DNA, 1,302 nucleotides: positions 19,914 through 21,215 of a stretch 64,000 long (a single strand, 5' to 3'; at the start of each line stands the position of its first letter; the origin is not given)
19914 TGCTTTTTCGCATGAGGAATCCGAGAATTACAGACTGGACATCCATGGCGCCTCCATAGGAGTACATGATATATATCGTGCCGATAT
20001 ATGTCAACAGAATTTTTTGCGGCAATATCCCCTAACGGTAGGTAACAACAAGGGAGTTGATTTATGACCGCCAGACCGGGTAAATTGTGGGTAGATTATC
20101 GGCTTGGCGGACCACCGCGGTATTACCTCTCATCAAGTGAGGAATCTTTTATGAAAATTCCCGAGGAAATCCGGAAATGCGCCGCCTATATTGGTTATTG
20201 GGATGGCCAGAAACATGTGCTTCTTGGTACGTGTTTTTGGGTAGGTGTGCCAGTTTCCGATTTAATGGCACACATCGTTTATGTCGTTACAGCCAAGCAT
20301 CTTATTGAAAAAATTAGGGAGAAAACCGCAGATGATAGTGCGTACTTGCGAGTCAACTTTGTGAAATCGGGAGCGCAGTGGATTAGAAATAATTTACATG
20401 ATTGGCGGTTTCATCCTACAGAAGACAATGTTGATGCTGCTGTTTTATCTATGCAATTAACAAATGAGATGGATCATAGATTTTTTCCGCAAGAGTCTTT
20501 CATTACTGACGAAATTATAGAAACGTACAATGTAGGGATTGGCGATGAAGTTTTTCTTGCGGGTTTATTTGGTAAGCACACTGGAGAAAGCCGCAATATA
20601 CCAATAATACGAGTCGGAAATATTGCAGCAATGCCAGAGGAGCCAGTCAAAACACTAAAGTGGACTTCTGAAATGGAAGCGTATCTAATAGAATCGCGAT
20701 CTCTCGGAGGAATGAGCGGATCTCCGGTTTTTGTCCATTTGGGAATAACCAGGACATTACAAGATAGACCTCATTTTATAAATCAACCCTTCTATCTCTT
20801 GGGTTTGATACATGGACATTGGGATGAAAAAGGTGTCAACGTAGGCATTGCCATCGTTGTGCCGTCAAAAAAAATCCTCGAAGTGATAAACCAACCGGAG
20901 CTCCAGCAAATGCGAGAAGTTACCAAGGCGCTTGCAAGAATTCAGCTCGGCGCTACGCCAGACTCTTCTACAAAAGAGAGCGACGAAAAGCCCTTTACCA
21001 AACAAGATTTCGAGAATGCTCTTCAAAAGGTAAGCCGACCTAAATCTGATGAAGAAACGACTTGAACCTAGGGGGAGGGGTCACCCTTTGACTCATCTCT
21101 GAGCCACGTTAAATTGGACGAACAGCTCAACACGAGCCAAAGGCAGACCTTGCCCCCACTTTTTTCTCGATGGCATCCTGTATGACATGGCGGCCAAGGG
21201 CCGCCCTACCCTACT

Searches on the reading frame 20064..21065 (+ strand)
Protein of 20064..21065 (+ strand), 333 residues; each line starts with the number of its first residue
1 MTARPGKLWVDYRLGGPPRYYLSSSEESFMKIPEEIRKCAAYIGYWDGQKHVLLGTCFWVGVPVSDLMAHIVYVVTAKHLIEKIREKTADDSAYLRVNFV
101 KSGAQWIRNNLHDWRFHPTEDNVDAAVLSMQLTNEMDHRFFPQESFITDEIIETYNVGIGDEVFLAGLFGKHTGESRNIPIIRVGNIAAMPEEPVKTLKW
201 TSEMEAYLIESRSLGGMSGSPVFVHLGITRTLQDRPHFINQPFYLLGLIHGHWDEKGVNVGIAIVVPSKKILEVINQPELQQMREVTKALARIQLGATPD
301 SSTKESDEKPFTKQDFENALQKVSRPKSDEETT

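Call 3: search_protein_families(library=pfam, proteins=[window:20064-21065:+], max_evalue=0.01)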
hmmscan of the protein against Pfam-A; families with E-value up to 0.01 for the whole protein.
window:20064-21065:+ (333 aa): 1 family
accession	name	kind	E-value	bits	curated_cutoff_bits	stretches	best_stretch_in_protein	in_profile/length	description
PF13365.12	Trypsin_2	-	0.0018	19.5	27.6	1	68-223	10-135/144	Trypsin-like peptidase domain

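Call 4: search_protein_families(library=ncbifam, proteins=[window:20064-21065:+], max_evalue=0.01)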
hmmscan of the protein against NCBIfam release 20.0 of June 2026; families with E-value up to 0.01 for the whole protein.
window:20064-21065:+ (333 aa): 0 families
